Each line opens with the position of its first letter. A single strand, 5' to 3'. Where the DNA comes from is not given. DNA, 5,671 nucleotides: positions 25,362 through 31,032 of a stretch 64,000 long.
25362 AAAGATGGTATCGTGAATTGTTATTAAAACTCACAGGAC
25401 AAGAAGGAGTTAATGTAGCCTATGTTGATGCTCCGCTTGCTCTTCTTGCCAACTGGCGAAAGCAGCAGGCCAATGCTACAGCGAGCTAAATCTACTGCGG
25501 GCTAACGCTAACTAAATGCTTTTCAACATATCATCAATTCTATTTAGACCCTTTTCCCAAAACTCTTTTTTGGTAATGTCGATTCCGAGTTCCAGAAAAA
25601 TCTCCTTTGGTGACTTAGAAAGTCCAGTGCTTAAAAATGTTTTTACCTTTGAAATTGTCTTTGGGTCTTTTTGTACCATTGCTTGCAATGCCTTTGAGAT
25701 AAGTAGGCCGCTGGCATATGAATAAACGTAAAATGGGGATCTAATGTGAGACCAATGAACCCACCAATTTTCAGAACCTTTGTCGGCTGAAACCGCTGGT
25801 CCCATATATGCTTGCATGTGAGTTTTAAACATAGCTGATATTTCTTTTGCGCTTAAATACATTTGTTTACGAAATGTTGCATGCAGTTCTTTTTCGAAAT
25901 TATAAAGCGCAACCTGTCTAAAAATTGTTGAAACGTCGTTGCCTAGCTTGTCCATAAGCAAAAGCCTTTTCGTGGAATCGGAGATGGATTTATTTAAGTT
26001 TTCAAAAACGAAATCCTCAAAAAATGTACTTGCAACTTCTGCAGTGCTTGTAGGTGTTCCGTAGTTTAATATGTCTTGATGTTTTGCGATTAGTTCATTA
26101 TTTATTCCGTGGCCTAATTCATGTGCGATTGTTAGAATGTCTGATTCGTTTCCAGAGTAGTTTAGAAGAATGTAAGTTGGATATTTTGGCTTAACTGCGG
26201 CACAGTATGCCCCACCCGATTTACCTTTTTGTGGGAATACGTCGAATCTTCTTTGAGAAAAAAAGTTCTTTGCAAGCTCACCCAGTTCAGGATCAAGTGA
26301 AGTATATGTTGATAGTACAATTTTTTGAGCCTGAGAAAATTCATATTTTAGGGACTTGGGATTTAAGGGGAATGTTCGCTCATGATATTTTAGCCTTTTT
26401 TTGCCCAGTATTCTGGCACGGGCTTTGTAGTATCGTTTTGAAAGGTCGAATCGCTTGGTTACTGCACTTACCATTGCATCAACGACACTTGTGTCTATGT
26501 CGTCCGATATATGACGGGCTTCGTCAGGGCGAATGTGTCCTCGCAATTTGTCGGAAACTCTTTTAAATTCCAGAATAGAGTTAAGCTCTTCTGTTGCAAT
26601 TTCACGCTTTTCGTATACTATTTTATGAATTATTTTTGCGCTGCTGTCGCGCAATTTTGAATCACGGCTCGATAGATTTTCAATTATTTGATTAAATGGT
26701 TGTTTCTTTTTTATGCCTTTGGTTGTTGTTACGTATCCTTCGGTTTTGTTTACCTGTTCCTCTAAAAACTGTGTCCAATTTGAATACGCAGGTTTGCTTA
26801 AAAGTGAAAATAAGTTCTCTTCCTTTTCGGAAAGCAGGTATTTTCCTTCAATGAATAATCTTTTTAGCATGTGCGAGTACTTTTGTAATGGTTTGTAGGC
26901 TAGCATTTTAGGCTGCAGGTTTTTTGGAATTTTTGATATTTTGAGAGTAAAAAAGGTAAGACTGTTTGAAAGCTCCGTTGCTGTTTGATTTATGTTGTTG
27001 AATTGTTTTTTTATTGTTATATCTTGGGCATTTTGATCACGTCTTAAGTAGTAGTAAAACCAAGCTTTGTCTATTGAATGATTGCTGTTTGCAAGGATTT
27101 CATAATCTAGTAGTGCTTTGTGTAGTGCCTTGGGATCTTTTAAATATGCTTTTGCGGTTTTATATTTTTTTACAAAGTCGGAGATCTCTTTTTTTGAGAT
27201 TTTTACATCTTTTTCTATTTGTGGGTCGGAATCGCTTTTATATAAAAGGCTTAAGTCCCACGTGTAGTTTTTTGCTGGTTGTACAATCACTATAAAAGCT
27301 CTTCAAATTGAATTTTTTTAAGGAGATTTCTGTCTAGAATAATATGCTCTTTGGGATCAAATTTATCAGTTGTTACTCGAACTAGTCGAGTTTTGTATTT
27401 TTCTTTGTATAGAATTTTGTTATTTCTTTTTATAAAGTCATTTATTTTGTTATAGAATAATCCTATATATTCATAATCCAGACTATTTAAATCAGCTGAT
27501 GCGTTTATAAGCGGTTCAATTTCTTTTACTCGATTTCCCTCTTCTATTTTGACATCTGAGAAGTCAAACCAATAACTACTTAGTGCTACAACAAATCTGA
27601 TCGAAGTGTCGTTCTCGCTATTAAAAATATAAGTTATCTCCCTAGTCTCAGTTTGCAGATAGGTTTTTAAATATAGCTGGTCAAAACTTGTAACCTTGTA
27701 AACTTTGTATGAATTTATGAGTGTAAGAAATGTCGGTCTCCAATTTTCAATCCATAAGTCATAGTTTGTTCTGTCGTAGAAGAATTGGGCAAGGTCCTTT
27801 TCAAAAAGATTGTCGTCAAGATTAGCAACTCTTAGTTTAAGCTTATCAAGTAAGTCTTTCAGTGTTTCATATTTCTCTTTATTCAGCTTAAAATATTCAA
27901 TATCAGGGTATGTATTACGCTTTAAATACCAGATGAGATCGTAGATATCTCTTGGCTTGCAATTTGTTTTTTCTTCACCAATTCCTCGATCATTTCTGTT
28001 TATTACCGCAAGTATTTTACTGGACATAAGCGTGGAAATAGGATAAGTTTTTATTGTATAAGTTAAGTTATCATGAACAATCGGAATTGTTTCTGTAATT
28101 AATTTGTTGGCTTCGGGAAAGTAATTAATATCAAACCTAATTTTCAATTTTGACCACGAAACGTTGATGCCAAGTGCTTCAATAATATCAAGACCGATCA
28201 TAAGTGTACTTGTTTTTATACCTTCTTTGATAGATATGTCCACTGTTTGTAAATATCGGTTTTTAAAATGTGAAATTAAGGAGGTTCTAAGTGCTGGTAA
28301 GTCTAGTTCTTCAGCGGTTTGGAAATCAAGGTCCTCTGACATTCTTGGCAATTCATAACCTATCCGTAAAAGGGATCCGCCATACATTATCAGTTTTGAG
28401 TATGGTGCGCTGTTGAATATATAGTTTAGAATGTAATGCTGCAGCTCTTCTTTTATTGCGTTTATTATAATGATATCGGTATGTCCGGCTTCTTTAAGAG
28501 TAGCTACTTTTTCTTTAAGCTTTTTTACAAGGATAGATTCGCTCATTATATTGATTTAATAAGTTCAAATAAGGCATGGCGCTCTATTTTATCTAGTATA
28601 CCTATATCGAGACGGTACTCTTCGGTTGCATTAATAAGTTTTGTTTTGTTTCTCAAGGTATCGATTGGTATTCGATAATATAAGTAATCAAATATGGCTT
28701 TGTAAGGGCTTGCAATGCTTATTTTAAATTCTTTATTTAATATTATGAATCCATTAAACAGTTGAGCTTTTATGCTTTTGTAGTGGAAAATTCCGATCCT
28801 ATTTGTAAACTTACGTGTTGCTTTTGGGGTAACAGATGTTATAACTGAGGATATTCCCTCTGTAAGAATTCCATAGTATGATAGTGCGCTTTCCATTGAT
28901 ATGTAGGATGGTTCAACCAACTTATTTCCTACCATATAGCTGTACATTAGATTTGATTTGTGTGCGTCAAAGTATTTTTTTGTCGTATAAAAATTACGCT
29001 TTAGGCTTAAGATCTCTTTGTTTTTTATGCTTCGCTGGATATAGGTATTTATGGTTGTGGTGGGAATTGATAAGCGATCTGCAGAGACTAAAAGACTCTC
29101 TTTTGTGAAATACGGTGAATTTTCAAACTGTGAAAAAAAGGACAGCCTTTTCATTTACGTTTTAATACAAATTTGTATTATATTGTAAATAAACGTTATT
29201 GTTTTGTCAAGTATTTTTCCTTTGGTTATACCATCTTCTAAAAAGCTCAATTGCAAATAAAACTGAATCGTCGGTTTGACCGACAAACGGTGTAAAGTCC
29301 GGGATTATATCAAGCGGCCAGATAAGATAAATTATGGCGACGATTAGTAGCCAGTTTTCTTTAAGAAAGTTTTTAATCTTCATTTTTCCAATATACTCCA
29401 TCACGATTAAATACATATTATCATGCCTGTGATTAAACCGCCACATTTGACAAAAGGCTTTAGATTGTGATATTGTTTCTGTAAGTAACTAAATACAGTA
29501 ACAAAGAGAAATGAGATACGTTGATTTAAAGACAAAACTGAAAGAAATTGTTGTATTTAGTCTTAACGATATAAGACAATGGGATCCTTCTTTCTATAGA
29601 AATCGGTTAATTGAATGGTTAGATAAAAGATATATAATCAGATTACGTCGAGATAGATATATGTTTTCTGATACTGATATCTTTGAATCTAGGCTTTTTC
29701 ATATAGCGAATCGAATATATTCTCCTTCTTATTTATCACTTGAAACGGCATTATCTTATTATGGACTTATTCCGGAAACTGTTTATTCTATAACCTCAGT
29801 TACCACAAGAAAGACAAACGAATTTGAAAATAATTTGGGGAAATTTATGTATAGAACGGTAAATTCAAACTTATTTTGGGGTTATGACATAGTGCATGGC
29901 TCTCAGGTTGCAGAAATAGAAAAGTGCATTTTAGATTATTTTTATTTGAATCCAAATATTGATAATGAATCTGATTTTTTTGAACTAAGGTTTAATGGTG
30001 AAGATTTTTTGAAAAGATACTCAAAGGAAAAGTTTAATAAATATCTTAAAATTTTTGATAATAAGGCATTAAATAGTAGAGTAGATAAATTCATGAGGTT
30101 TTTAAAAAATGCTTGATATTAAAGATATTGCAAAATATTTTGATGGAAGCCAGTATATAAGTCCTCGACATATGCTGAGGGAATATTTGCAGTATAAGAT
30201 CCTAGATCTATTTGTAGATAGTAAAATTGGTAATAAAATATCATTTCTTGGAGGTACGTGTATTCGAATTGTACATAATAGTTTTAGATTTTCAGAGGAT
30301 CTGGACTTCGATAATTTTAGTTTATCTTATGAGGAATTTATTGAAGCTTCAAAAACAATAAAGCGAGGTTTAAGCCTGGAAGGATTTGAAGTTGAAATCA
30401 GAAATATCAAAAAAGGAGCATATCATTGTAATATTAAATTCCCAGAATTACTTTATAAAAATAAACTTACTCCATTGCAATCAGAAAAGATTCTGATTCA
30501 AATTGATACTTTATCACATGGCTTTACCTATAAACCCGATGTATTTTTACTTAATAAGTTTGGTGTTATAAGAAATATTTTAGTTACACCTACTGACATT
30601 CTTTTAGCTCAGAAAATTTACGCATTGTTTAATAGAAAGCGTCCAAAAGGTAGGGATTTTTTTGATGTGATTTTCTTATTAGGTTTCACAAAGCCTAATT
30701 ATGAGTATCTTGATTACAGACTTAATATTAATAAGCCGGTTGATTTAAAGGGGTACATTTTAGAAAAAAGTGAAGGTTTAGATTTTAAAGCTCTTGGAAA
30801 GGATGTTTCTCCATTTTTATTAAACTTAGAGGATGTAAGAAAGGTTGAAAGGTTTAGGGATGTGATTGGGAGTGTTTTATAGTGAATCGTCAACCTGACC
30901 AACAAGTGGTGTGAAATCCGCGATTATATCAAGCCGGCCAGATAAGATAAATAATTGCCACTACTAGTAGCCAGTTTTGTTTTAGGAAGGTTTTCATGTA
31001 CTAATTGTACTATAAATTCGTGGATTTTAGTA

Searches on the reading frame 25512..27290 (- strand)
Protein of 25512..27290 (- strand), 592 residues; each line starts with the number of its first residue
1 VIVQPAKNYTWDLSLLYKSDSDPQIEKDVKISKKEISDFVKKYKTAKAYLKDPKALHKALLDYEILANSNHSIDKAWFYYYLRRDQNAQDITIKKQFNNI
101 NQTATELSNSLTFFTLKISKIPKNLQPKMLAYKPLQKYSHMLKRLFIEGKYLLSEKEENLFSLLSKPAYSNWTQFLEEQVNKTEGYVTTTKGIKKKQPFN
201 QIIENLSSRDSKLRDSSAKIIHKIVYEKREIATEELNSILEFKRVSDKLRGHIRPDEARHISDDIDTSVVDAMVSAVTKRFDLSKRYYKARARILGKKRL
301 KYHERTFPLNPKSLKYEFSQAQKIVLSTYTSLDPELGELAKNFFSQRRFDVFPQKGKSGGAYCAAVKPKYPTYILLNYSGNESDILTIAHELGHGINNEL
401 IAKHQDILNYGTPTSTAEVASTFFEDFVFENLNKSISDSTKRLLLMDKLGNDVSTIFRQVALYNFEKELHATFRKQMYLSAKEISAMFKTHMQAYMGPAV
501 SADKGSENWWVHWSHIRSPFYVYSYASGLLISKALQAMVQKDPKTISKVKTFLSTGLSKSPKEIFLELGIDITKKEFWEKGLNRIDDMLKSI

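Call 10: search_protein_families(library=pfam, proteins=[window:25512-27290:-], max_evalue=0.001)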
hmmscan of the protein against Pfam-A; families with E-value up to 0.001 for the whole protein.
window:25512-27290:- (592 aa): 2 families
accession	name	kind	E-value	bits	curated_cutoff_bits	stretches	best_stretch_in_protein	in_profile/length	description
PF01432.26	Peptidase_M3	-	8.2e-37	128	27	1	207-582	4-455/457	Peptidase family M3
PF08439.15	Peptidase_M3_N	-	1.3e-08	35.3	25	1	120-178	4-63/70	Oligopeptidase F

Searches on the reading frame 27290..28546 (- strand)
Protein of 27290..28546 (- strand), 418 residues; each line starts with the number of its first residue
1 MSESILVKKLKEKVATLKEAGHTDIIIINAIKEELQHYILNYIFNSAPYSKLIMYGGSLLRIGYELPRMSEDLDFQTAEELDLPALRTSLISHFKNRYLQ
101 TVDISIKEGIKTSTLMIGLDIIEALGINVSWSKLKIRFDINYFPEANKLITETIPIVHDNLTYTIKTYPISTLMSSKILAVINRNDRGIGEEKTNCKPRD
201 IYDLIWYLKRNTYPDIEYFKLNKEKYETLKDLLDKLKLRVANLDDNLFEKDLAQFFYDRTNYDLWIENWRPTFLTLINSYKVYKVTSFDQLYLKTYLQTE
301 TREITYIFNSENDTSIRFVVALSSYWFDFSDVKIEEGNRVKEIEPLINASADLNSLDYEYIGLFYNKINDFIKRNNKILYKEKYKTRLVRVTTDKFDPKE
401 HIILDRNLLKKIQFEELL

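Call 67: search_protein_families(library=pfam, proteins=[window:27290-28546:-], max_evalue=0.001)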
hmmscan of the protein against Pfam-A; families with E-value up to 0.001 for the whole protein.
window:27290-28546:- (418 aa): 1 family
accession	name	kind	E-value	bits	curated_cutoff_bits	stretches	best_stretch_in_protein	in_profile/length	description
PF08843.17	AbiEii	-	3.4e-18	66.9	22.5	1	45-252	8-212/238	Nucleotidyl transferase AbiEii toxin, Type IV TA system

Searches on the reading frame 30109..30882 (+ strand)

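Call 67: search_protein_families(library=pfam, proteins=[window:30109-30882:+], max_evalue=0.001)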
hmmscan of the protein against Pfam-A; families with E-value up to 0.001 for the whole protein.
window:30109-30882:+ (257 aa): 1 family
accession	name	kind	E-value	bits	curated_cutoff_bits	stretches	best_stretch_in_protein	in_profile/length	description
PF08843.17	AbiEii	-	5.9e-18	66.1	22.5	1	33-194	4-171/238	Nucleotidyl transferase AbiEii toxin, Type IV TA system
